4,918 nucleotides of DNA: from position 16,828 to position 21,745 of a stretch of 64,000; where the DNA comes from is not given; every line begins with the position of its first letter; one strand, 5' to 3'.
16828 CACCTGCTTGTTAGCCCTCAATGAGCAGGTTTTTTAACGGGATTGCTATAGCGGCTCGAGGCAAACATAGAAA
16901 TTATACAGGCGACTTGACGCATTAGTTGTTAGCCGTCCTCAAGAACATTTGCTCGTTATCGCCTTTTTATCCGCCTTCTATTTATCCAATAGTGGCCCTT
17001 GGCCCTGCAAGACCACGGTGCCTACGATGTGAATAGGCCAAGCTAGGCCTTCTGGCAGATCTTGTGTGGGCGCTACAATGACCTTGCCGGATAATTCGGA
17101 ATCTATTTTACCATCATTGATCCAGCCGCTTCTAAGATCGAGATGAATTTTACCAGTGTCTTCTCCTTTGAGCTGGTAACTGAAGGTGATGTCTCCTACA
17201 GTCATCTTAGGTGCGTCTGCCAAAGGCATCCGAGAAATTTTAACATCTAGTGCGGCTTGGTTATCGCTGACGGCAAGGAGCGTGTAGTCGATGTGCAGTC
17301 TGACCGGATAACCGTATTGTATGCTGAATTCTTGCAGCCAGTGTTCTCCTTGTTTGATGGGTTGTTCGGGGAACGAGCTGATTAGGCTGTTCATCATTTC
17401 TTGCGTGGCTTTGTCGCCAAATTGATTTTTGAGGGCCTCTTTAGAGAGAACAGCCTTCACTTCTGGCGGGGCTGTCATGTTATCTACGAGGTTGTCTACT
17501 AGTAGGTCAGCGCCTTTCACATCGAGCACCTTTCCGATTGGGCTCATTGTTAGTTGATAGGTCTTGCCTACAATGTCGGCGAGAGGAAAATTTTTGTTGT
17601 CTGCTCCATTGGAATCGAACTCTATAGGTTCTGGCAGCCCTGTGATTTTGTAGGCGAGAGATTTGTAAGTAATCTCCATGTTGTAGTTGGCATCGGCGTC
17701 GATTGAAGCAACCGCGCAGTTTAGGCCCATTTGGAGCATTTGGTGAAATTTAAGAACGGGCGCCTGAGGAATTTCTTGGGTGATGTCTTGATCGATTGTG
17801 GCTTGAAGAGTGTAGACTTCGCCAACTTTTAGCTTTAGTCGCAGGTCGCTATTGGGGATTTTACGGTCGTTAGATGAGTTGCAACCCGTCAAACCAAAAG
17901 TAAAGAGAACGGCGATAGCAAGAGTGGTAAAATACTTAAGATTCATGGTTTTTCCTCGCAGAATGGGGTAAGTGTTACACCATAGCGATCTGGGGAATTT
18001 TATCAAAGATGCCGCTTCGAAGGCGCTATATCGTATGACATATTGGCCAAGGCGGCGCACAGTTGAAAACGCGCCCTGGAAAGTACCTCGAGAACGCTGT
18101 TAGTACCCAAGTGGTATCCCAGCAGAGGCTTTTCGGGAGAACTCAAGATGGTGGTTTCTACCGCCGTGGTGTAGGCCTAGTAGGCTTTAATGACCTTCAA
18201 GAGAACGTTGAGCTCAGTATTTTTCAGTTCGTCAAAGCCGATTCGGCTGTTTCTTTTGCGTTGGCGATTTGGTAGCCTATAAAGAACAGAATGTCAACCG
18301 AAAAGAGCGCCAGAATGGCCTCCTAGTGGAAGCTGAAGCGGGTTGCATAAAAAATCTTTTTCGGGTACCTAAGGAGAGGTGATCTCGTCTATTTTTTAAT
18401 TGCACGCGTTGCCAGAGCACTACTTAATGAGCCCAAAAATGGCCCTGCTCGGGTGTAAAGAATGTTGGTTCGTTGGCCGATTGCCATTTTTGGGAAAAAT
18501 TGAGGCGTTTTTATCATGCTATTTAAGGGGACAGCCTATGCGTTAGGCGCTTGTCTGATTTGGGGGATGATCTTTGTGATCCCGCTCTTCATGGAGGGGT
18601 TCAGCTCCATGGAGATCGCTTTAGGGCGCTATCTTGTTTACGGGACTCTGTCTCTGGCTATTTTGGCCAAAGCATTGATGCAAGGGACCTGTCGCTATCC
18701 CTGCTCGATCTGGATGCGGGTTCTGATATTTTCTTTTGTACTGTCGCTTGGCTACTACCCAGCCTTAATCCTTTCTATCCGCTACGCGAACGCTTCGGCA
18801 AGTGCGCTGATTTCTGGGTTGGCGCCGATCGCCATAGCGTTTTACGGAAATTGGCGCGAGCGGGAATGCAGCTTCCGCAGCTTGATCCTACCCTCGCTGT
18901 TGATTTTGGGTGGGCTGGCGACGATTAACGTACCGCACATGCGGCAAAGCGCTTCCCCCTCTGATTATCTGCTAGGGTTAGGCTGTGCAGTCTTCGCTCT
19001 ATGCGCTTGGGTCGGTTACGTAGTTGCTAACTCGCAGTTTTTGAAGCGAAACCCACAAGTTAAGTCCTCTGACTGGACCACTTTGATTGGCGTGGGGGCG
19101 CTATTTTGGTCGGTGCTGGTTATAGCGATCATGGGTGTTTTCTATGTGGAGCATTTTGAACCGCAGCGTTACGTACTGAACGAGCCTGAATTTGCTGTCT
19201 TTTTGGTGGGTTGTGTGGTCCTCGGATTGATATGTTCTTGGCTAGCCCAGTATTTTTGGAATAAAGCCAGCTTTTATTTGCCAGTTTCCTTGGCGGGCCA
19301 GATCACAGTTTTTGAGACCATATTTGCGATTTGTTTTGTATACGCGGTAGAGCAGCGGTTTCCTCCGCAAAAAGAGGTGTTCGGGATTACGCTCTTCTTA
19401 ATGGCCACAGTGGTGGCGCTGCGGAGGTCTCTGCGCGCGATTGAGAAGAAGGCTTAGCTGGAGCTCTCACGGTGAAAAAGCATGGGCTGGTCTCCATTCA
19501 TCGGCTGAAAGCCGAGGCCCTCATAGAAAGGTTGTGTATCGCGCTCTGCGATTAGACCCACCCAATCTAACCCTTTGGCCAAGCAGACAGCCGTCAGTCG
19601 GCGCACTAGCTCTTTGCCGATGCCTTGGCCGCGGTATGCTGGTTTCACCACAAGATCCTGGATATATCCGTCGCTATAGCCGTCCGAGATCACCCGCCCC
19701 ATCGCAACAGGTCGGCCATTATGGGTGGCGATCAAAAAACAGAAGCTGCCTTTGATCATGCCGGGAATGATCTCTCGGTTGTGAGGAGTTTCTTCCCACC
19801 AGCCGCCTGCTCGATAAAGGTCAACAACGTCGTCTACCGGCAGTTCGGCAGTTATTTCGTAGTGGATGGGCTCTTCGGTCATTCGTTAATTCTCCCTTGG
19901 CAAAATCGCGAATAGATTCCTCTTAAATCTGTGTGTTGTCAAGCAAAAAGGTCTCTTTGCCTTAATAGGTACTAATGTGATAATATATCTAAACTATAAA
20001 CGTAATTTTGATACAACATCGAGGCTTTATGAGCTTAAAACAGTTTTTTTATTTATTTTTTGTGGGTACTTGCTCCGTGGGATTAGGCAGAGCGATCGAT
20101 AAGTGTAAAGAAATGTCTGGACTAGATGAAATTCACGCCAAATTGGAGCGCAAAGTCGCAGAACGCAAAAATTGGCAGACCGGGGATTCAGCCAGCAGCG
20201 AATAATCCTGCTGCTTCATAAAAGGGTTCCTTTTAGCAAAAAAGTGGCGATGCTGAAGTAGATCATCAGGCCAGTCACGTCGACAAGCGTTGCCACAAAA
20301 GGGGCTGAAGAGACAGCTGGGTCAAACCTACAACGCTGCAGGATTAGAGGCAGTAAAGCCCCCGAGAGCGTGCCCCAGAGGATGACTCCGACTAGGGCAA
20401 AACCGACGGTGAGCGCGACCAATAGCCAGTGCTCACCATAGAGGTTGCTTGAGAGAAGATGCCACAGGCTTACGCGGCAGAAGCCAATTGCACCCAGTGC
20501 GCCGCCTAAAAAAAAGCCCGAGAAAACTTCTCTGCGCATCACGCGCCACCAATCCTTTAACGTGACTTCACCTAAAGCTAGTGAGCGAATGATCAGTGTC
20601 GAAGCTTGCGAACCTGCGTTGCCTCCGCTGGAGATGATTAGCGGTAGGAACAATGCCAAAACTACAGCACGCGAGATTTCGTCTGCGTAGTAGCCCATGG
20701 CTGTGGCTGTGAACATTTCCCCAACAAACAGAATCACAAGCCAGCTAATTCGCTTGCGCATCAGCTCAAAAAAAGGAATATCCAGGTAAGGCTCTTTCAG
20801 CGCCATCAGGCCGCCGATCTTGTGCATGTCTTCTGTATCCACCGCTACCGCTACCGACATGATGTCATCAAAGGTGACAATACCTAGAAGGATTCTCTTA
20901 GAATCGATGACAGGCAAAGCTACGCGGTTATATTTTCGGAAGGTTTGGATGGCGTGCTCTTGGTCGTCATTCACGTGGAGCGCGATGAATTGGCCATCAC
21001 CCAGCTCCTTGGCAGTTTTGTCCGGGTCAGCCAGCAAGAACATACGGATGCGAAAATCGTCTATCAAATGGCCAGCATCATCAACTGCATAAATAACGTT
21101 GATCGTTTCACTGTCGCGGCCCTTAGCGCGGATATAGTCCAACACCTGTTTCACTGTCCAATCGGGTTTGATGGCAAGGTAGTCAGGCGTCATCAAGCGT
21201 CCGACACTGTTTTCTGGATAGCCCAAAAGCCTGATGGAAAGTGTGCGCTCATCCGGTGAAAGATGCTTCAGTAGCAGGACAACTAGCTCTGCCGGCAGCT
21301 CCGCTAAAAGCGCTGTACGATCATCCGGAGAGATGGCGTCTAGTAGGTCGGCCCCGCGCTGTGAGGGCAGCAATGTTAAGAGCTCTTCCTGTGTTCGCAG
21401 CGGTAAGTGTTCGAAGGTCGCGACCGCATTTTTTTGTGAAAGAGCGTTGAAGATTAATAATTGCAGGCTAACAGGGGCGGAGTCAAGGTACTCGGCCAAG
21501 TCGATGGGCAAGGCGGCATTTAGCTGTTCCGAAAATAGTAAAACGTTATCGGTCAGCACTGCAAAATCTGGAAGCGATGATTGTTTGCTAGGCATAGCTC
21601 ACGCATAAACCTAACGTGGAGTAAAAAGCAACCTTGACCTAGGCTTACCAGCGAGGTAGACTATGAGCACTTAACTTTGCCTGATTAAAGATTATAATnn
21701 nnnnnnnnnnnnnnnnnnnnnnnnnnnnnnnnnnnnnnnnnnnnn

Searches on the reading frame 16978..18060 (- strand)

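Call 11: search_protein_families(library=pfam, proteins=[window:16978-18060:-])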
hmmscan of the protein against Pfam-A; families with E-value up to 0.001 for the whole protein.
window:16978-18060:- (360 aa): 1 family
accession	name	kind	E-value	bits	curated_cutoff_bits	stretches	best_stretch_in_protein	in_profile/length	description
PF19777.4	DUF6263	-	1.1e-38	133.2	26.7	1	123-314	1-196/196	Family of unknown function (DUF6263)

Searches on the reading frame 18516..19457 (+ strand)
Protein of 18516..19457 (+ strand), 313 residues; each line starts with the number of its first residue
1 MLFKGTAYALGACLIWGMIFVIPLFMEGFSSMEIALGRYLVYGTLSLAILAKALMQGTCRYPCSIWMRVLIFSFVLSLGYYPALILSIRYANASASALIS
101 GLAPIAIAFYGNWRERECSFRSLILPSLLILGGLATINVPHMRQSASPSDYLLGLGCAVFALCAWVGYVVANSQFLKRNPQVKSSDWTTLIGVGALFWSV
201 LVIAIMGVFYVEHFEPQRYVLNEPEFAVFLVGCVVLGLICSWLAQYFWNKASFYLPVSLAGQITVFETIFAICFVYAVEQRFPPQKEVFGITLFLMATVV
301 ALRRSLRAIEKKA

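Call 12: search_protein_families(library=pfam, proteins=[window:18516-19457:+])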
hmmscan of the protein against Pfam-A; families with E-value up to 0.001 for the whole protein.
window:18516-19457:+ (313 aa): 1 family
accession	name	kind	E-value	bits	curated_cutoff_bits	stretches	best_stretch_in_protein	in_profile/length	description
PF00892.27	EamA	-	1.8e-12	48.1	28.2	2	4-137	2-133/135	EamA-like transporter family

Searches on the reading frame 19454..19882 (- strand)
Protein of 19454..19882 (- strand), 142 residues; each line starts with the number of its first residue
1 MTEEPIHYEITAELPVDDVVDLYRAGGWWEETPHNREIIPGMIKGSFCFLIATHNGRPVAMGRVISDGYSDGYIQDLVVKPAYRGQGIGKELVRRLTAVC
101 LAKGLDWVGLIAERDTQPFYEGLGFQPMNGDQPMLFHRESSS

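Call 53: search_protein_families(library=pfam, proteins=[window:19454-19882:-], max_evalue=0.00001)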
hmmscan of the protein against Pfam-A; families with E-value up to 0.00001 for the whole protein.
window:19454-19882:- (142 aa): 3 families
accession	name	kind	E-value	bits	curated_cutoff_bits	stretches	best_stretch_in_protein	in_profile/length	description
PF13508.13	Acetyltransf_7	-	1.9e-15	57.4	27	1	48-127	4-84/84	Acetyltransferase (GNAT) domain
PF00583.31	Acetyltransf_1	-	1.4e-14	54.8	20.7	1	38-125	24-116/116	Acetyltransferase (GNAT) family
PF13673.13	Acetyltransf_10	-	1.8e-13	51.1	23.6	1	40-129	23-111/128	Acetyltransferase (GNAT) domain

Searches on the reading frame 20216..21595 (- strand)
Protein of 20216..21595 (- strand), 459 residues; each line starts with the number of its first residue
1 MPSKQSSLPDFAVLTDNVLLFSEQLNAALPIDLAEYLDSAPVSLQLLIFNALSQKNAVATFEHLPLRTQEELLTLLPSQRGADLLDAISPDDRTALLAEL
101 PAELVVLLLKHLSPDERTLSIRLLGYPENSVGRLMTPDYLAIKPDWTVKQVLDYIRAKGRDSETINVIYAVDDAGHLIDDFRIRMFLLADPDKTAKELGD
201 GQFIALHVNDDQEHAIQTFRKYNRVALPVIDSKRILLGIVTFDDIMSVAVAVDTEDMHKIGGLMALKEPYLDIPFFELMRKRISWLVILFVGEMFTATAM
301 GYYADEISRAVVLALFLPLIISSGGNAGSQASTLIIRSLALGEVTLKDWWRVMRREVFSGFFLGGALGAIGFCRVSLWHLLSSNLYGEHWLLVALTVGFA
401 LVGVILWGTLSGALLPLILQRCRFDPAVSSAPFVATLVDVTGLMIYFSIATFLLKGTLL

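Call 53: search_protein_families(library=pfam, proteins=[window:20216-21595:-], max_evalue=0.00001)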
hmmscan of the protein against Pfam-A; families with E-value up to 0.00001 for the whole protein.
window:20216-21595:- (459 aa): 3 families
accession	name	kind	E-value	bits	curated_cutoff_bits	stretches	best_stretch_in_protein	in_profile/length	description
PF01769.21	MgtE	-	1.9e-36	125.5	27.6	1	317-449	1-125/125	Divalent cation transporter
PF03448.22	MgtE_N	-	1.3e-19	71.1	25.9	1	30-129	3-102/102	MgtE intracellular N domain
PF00571.33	CBS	-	1.9e-13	51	24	1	202-248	8-54/57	CBS domain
